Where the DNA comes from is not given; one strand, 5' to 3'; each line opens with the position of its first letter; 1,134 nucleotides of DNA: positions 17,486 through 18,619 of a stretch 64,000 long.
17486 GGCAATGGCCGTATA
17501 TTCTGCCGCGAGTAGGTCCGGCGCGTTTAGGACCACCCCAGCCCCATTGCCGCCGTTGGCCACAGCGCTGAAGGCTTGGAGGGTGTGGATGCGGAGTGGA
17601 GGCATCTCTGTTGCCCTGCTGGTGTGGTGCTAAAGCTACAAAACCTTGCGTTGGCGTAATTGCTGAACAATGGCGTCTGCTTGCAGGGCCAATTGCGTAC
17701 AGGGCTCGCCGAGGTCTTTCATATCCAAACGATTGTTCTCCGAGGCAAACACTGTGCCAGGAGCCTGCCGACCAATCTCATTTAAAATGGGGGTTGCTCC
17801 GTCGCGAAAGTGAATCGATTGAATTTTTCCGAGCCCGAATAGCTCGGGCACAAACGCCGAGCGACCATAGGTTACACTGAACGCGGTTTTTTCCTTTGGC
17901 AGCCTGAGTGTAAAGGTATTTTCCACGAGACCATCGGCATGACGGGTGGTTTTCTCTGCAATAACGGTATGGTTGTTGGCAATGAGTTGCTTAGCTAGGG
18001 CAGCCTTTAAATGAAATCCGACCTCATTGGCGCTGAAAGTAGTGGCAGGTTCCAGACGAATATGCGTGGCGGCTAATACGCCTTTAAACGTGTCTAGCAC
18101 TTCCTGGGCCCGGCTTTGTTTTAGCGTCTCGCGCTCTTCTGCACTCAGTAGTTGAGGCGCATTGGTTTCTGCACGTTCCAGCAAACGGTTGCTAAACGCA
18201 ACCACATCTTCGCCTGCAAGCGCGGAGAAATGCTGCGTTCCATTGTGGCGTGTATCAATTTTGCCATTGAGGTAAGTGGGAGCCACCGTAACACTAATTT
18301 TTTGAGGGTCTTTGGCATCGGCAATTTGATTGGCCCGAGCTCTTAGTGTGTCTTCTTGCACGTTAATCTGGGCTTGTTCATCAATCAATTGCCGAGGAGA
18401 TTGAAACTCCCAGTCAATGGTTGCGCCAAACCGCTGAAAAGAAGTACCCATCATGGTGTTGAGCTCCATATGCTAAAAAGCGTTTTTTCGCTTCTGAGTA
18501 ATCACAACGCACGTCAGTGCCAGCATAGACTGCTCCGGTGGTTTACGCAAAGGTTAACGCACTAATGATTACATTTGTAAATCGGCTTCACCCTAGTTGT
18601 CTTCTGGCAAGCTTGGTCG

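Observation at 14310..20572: Isolated fliR-flhB-X-phzF-flhA block lacking fliP and fliQ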

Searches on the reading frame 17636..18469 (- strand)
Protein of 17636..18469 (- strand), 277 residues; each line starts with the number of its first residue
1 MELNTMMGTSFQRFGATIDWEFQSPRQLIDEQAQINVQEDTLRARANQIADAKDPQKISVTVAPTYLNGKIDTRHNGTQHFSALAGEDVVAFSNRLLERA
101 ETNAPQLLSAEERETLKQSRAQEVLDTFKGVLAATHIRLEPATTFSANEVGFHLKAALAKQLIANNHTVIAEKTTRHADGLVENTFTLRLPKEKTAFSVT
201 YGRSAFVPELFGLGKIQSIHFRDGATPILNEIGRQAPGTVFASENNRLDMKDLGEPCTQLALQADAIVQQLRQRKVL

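Call 3: search_protein_families(library=pfam, proteins=[window:17636-18469:-])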
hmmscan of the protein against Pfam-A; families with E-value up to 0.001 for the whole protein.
window:17636-18469:- (277 aa): 0 families

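Call 11: find_encoding_contigs(protein=window:17636-18469:-, flank=10000, max_places=10)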
Protein window:17636-18469:- (277 aa): no gene with exactly this product is on record in the collection.

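Call 12: search_protein_families(library=ncbifam, proteins=[window:17636-18469:-], max_evalue=0.01)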
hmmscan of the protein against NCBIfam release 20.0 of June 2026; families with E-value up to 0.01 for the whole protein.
window:17636-18469:- (277 aa): 0 families

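Call 13: find_homologous_proteins(query=window:17636-18469:-, max_evalue=0.001)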
Query window:17636-18469:- (277 aa): 1 proteins with E <= 0.001 among 1904 candidates.
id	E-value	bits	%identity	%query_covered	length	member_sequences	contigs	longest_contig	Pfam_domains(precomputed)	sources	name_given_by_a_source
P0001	5.7e-173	591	100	98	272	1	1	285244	-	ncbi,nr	ncbi:MAG: hypothetical protein SFZ03_10755 [Candidatus Melainabacteria bacterium]|nr:hypothetical pr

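Call 14: find_encoding_contigs(protein=P0001, flank=10000, max_places=5)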
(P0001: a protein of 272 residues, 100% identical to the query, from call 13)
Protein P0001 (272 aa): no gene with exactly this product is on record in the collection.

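Call 21: list_cluster_members(proteins=[P0001, P0005, P0011, P0021, P0081, P0092, P0099, P0102, P0112, P0120])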
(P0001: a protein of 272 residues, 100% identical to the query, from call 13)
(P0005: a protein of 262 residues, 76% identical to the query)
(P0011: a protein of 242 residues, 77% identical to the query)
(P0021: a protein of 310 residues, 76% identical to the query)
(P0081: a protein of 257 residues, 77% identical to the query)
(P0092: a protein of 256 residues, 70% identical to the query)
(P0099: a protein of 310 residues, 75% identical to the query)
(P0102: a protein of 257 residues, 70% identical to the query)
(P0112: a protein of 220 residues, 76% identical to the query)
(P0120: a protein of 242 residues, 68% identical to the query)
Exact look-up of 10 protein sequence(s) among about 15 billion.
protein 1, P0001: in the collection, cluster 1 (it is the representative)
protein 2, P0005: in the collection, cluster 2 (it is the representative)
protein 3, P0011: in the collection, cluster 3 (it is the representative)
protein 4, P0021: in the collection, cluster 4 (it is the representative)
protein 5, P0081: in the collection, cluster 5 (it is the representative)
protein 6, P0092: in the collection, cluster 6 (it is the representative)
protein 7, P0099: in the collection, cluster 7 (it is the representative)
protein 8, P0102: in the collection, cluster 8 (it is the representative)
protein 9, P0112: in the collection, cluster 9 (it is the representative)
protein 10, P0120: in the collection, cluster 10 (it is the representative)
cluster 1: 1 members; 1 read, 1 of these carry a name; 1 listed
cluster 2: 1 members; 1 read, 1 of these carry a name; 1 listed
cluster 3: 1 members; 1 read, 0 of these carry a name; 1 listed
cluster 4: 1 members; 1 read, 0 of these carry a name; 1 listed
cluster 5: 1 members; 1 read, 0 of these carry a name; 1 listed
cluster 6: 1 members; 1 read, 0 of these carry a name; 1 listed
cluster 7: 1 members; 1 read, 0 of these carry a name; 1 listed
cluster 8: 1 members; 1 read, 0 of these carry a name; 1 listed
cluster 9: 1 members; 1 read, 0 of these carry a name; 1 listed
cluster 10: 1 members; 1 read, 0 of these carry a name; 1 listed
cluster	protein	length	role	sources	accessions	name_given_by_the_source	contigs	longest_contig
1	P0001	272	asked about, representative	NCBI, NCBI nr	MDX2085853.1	MAG: hypothetical protein SFZ03_10755 [Candidatus Melainabacteria bacterium] | hypothetical protein [Candidatus Melainabacteria bacterium]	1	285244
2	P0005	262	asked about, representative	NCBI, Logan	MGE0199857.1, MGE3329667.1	MAG: flagellar type III secretion system pore protein FliP [Candidatus Melainabacteria ...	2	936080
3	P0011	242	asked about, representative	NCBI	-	-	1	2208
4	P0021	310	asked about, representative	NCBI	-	-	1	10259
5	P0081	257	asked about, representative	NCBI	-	-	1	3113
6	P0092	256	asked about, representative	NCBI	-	-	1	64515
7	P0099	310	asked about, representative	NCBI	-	-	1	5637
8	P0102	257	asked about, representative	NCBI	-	-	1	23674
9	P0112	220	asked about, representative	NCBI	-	-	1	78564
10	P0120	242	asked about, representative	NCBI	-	-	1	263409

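Call 29: search_protein_representatives(protein=window:17636-18469:-)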
Query: 277 residues. Proteins with E-value up to 0.001 (for the whole library): 8; up to 1e-10: 1; up to 1e-30: 1. The best 8 are listed.
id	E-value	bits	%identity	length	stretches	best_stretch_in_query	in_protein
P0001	1.8e-173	591.1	100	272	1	6-277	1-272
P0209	9.8e-08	48.3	29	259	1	33-175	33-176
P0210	5.6e-07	45.8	30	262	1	11-129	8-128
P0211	1.7e-05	40.9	30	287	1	37-165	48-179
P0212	1.9e-05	40.8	29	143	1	6-128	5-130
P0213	2.1e-05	40.7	28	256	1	12-127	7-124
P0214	4.2e-04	36.4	35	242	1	22-196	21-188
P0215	7.5e-04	35.6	31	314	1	12-124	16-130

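Call 30: predict_structure(protein=window:17636-18469:-)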
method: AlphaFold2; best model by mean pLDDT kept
length: 277 residues; sequences in the alignment: 1
mean_pLDDT: 36.8   pTM: 0.26
mean pLDDT of the five models: 36.8, 33.7, 33.1, 32.6, 32.1
residues with pLDDT >= 90: 0; 70-90: 0; 50-70: 19; < 50: 258
segments of 3 or more residues with pLDDT < 50: 1-108, 112-166, 175-182, 191-271
pLDDT, mean of each block of 10 residues (from residue 1): 30 29 29 34 38 33 27 28 33 40 43 44 38 29 31 43 47 49 49 46 33 30 35 34 32 37 42 51
secondary structure, 60 per line:
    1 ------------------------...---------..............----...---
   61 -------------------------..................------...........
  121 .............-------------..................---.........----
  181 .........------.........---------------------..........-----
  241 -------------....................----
elements in order: H37-50 H86-103 H110-133 H147-164 E168-176 E181-189 E196-204 H226-235 H254-273

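Call 32: find_encoding_contigs(protein=P0209, flank=10000, max_places=4)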
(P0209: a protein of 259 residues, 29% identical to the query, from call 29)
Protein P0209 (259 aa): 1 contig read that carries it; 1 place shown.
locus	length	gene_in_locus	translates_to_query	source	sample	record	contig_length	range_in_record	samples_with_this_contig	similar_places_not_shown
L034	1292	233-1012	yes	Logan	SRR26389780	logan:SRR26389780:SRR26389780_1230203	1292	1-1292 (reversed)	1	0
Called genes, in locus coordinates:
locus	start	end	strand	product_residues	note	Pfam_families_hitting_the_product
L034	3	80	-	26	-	?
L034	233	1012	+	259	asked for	-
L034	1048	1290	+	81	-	?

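Call 34: find_encoding_contigs(protein=P0210, flank=10000, max_places=3)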
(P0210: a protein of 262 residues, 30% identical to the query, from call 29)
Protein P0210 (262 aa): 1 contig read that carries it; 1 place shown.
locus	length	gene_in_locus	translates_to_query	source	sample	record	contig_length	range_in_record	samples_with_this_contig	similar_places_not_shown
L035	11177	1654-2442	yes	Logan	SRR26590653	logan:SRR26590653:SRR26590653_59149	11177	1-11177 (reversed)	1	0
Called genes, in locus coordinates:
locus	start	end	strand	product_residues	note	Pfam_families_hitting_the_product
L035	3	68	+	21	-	?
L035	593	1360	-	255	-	PF02581:TMP-TENI (faint), PF04481:DUF561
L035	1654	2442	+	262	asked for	-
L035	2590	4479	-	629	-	-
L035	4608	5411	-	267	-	-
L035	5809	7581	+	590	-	PF00171:Aldedh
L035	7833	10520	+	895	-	-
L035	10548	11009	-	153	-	-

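Call 35: find_encoding_contigs(protein=P0214, flank=10000, max_places=3)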
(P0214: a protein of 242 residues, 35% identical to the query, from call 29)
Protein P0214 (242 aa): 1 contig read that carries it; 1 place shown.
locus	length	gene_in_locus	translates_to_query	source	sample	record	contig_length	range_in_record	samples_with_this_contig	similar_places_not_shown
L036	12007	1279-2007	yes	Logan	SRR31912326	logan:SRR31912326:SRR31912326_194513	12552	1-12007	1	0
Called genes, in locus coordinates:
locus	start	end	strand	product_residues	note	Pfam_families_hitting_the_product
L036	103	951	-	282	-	-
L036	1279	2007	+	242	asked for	-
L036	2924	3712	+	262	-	-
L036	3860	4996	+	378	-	-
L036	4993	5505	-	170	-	-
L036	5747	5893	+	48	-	-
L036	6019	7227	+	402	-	-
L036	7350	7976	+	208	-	-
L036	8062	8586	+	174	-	-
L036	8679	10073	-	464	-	PF00023:Ank (faint), PF13606:Ank_3 (faint), PF13637:Ank_4 (faint), PF13857:Ank_5 (faint), PF12796:Ank_2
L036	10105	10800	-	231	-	-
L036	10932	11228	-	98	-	-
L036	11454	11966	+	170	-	-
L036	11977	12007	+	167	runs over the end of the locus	-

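Call 36: find_encoding_contigs(protein=P0211, flank=10000, max_places=3)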
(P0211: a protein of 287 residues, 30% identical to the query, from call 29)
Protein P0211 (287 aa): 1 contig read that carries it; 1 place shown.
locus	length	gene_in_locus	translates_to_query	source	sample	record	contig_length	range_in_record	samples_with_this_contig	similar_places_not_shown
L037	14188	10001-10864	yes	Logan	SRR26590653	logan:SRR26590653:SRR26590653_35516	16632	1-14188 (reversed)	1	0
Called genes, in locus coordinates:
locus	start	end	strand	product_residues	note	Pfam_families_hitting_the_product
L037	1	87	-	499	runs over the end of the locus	PF01565:FAD_binding_4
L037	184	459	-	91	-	-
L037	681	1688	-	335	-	-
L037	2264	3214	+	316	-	-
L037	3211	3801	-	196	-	PF00625:Guanylate_kin, PF13238:AAA_18 (weak)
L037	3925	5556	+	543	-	PF00072:Response_reg, PF00512:HisKA, PF02518:HATPase_c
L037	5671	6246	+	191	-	PF00908:dTDP_sugar_isom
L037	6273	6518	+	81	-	-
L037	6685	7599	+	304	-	PF13714:PEP_mutase, PF00463:ICL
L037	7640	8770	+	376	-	PF00285:Citrate_synt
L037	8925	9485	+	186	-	-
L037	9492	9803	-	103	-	-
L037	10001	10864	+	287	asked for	-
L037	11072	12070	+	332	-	-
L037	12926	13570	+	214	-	-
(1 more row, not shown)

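Call 46: search_solved_structures(query=A1, max_evalue=10)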
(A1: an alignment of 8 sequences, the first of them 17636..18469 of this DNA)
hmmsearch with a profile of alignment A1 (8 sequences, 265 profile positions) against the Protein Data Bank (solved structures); distinct sequences matched with E-value up to 10: 1.
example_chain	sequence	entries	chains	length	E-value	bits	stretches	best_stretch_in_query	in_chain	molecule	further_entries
1f1e_A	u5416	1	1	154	0.45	13.4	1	75-153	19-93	HISTONE FOLD PROTEIN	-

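Call 47: search_protein_families(library=pfam, alignment_id=A1, max_evalue=1)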
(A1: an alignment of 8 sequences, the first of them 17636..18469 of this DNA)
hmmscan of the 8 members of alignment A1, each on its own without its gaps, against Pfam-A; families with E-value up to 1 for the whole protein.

A. member 1, window:17636-18469:- (277 aa): 0 families

B. families by the number of members that match (of 8 scanned): 10 families
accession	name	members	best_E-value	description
PF16149.10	DUF4857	1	0.0058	Domain of unknown function (DUF4857)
PF09457.15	RBD-FIP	1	0.022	FIP domain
PF01134.28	GIDA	1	0.029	Glucose inhibited division protein A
PF03754.18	At2g31720-like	1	0.034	B3 domain-containing protein At2g31720-like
PF13356.12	Arm-DNA-bind_3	1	0.051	Arm DNA-binding domain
PF17851.8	GH43_C2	1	0.053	Beta xylosidase C-terminal Concanavalin A-like domain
PF11285.13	DUF3086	1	0.07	Protein of unknown function (DUF3086)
PF17561.7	TssO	1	0.12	Type VI secretion system, TssO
PF15085.11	NPFF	1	0.14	Neuropeptide FF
PF24729.2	Acb2_Tad1_hairpin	1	0.3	Acb2/Tad1, hairpin domain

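Call 54: predict_structure(alignment_id=A1)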
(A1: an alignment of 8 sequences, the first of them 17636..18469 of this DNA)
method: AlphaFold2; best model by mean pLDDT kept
length: 277 residues; sequences in the alignment: 8
mean_pLDDT: 73.4   pTM: 0.63
mean pLDDT of the five models: 73.4, 72.8, 72.4, 72.2, 70.9
residues with pLDDT >= 90: 58; 70-90: 126; 50-70: 38; < 50: 55
segments of 3 or more residues with pLDDT < 50: 1-12, 145-156, 208-211, 225-251
pLDDT, mean of each block of 10 residues (from residue 1): 34 70 82 90 90 89 91 84 92 95 86 79 88 88 49 49 88 76 80 75 60 63 46 42 41 64 85 83
secondary structure, 60 per line:
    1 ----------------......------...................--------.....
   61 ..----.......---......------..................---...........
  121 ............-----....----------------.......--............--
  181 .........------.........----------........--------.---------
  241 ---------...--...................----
elements in order: E17-22 H29-47 E56-62 E67-73 E77-82 H89-106 H110-132 E138-141 E158-164 E167-178 E181-189 E196-204 E215-222 H255-273

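Call 59: fold_search(model_id=the predicted structure, library=pdb)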
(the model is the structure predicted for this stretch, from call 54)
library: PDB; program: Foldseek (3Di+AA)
matches with E <= 10: 432; with E <= 0.001: 0
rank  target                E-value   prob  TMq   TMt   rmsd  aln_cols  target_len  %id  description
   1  6h4n_x                8.7e-02  0.82  0.20  0.44   6.7       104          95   14  Structure of a hibernating 100S ribosome reveals an inactive conformation of the ribosomal protein S1 - 70S Hibernatin (released 2018-09-05)
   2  3tqm_B                9.8e-02  0.89  0.22  0.50   4.4        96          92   17  Structure of an ribosomal subunit interface protein from Coxiella burnetii (released 2011-09-28)
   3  5ztm_B                1.8e-01  0.06  0.11  0.16  17.6       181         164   11  Crystal structure of MLE dsRBDs in complex with roX2 (R2H1) (released 2019-03-06)
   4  1yqf_A                2.1e-01  0.16  0.19  0.26  17.8       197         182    6  Hypothetical protein from leishmania major unknown function sequence homologue to human p32 protein (released 2005-02-22)
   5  3p37_B                2.5e-01  0.05  0.09  0.10  16.1       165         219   13  Polo-like kinase I Polo-box domain in complex with FDPPLHSpTA phosphopeptide from PBIP1 (released 2011-04-27)
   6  6gvw_C                2.6e-01  0.06  0.13  0.10  16.9       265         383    6  Crystal structure of the BRCA1-A complex (released 2019-07-10)
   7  6m82                  2.9e-01  0.25  0.16  0.19  14.9        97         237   14  Crystal structure of TylM1 Y14paF bound to SAH and dTDP-phenol (released 2019-03-13)
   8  5kew_E                3.1e-01  0.75  0.19  0.45   5.1        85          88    8  Vibrio parahaemolyticus VtrA/VtrC complex bound to the bile salt taurodeoxycholate (released 2016-07-20)
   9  1yqf_E                3.5e-01  0.20  0.17  0.24  20.3       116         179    9  Hypothetical protein from leishmania major unknown function sequence homologue to human p32 protein (released 2005-02-22)
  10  3tqm_A                3.9e-01  0.63  0.22  0.51   4.4        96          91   17  Structure of an ribosomal subunit interface protein from Coxiella burnetii (released 2011-09-28)
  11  4fvs_A                4.1e-01  0.08  0.15  0.19  21.1       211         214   10  Crystal structure of a putative lipoprotein (BDI_3050) from Parabacteroides distasonis ATCC 8503 at 2.70 A resolution (released 2012-07-25)
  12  6m81_B                4.4e-01  0.20  0.16  0.18  14.9        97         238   14  Crystal structure of TylM1 Y14F bound to SAH and dTDP-phenol (released 2019-03-13)
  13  2rql_MODEL_1_A        4.6e-01  0.44  0.18  0.42   6.7        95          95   13  Solution structure of the E. coli ribosome hibernation promoting factor HPF (released 2010-02-02)
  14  1vll_A                4.6e-01  0.14  0.13  0.11  15.4        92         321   11  Crystal structure of alanine dehydrogenase (AF1665) from Archaeoglobus fulgidus at 2.80 A resolution (released 2004-09-21)
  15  4hei_B                4.9e-01  0.51  0.21  0.47   4.9        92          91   10  2A X-RAY STRUCTURE OF HPF from VIBRIO CHOLERAE (released 2012-10-24)
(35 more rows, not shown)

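Call 61: search_protein_families(library=padloc, proteins=[window:17636-18469:-], max_evalue=0.01)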
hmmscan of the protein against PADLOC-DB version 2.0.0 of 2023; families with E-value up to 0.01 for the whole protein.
window:17636-18469:- (277 aa): 0 families
